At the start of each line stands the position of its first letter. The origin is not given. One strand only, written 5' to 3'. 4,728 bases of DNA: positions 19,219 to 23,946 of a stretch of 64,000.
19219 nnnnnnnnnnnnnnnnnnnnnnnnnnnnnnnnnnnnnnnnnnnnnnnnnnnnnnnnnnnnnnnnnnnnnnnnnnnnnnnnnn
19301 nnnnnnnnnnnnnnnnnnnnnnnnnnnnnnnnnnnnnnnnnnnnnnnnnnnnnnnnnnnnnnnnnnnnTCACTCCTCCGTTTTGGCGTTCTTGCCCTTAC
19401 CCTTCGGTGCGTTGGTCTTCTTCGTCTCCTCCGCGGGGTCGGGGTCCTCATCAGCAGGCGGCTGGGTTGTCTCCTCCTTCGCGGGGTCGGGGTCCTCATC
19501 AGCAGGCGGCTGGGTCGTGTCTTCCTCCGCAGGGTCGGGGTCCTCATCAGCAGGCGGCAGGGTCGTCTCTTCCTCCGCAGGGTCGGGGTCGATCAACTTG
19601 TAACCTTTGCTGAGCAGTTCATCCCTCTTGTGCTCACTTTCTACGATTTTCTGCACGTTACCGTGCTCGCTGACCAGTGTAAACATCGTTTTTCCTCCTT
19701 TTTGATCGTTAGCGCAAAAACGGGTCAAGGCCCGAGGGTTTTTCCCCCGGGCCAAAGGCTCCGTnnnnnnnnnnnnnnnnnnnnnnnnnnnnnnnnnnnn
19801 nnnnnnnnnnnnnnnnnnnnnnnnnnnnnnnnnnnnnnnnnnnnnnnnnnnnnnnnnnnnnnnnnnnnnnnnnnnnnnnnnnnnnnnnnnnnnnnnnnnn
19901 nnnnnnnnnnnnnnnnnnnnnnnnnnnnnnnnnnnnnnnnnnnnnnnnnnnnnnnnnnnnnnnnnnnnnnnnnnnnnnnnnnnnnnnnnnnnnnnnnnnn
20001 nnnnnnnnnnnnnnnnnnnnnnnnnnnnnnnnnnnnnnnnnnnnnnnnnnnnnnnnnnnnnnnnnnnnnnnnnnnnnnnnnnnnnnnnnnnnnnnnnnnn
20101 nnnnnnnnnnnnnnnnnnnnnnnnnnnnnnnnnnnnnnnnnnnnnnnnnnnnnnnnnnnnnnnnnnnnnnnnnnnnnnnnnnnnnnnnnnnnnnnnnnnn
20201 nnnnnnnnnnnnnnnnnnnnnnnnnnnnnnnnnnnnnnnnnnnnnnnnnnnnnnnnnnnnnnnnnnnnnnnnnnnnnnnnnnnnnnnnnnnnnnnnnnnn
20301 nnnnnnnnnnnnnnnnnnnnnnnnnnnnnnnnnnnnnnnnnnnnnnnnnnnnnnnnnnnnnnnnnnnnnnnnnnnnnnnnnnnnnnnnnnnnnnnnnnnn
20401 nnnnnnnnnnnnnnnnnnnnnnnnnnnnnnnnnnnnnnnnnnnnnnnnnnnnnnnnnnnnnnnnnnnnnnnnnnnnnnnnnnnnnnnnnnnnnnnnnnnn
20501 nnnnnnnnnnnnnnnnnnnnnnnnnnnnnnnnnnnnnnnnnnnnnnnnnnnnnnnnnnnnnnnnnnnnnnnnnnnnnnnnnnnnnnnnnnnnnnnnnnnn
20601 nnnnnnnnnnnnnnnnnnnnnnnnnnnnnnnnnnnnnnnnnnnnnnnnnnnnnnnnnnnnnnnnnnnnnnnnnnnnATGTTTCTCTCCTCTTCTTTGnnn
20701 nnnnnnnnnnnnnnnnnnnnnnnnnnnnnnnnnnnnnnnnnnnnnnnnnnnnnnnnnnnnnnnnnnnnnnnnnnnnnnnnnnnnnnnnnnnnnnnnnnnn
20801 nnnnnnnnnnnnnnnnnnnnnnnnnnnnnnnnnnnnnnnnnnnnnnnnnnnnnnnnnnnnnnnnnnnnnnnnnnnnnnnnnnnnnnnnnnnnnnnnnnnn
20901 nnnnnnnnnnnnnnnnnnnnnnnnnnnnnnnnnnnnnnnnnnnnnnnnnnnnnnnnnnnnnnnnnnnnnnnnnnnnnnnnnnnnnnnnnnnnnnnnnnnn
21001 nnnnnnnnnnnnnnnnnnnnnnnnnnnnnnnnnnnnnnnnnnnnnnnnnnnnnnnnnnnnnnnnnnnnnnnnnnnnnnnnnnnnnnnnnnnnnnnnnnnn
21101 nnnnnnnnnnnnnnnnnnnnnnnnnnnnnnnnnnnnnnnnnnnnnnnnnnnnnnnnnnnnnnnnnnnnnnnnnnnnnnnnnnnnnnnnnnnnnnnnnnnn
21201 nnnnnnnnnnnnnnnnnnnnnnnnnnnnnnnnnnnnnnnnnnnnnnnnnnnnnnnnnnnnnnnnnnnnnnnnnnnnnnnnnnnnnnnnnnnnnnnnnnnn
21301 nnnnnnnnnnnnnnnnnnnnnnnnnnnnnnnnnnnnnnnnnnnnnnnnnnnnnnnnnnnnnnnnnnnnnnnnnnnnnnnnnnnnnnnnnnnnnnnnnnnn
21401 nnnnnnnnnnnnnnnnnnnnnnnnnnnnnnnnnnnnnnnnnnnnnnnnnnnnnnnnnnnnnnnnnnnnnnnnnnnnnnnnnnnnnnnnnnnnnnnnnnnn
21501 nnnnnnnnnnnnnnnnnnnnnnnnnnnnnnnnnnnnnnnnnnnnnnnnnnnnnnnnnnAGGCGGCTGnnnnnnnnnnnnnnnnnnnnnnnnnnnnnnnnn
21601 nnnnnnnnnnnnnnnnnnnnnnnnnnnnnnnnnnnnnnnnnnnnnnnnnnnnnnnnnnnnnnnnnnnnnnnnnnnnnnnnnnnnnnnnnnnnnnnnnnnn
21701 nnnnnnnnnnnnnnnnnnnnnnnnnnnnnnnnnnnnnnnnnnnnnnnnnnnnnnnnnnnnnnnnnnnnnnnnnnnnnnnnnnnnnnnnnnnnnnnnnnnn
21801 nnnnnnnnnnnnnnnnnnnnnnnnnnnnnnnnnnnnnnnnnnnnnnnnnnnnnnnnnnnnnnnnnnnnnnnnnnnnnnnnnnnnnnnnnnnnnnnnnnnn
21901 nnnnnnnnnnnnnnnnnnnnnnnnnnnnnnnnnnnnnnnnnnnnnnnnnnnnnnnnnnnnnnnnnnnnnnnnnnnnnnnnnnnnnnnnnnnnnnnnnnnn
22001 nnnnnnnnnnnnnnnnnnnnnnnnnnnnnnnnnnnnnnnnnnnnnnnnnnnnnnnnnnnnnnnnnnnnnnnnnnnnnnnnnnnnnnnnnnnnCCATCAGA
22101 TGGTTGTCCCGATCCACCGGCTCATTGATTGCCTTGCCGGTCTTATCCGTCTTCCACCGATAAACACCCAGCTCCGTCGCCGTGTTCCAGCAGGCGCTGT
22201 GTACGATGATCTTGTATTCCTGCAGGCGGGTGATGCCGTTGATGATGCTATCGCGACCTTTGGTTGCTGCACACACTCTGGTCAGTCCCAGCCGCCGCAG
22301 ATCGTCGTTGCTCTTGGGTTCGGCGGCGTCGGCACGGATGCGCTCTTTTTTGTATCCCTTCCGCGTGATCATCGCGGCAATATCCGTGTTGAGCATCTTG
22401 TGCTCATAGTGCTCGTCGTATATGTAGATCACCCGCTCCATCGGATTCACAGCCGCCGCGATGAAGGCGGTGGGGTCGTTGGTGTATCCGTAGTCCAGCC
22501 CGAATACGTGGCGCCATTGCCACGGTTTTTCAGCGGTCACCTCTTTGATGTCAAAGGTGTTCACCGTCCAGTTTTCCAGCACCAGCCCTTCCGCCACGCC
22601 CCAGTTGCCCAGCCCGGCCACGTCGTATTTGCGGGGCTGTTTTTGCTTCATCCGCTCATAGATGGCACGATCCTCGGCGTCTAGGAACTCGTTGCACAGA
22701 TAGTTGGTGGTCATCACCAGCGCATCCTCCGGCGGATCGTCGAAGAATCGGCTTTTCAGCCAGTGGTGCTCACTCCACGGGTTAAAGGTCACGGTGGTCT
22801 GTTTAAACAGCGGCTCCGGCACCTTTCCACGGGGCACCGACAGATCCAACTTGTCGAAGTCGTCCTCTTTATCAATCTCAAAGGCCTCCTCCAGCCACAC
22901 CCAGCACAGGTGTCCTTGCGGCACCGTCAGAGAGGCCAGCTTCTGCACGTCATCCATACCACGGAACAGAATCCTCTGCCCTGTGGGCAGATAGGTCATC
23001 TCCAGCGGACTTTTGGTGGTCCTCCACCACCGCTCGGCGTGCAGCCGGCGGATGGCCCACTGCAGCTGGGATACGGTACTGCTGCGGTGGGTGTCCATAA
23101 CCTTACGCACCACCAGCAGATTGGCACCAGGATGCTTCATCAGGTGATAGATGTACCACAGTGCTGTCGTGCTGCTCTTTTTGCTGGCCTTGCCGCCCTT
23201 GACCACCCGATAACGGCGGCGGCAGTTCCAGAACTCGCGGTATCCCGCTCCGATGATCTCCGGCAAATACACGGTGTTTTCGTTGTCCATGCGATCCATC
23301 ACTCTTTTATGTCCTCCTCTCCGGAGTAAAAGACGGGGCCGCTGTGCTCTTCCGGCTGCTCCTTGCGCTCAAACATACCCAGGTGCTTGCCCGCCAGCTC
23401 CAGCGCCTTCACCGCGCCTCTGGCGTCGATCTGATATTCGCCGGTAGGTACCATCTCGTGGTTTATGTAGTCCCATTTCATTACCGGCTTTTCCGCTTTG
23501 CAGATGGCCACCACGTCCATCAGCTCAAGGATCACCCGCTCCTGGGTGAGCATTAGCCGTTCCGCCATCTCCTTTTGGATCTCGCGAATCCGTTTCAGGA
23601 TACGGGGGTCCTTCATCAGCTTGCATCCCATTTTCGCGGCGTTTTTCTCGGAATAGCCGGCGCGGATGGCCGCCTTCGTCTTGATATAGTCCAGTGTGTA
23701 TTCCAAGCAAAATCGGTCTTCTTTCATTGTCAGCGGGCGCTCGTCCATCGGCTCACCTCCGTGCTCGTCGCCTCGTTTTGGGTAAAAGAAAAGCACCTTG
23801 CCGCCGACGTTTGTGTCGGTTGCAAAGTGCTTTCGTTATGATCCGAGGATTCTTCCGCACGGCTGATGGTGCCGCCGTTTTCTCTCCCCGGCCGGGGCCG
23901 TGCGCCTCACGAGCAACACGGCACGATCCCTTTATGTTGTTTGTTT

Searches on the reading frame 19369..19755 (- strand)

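Call 28: search_protein_families(library=phrogs, proteins=[window:19369-19755:-], max_evalue=0.001)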
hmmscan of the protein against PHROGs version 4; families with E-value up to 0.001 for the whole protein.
window:19369-19755:- (128 aa): 1 family
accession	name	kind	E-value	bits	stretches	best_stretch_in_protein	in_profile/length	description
phrog_2724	-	unknown function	0.00044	21.7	1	31-64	6-39/83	-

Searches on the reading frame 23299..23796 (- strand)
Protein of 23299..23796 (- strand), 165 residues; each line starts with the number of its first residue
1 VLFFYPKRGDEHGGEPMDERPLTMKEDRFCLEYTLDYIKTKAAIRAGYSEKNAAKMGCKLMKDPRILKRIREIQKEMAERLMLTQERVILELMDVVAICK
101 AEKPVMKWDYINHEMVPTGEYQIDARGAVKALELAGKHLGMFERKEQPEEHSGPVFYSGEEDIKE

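Call 25: search_protein_families(library=pfam, proteins=[window:23299-23796:-], max_evalue=0.01)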
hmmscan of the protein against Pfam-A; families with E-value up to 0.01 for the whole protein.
window:23299-23796:- (165 aa): 1 family
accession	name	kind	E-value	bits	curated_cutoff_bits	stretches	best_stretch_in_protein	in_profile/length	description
PF03592.21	Terminase_2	-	3.1e-24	86.7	26.1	1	22-149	1-138/141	Terminase small subunit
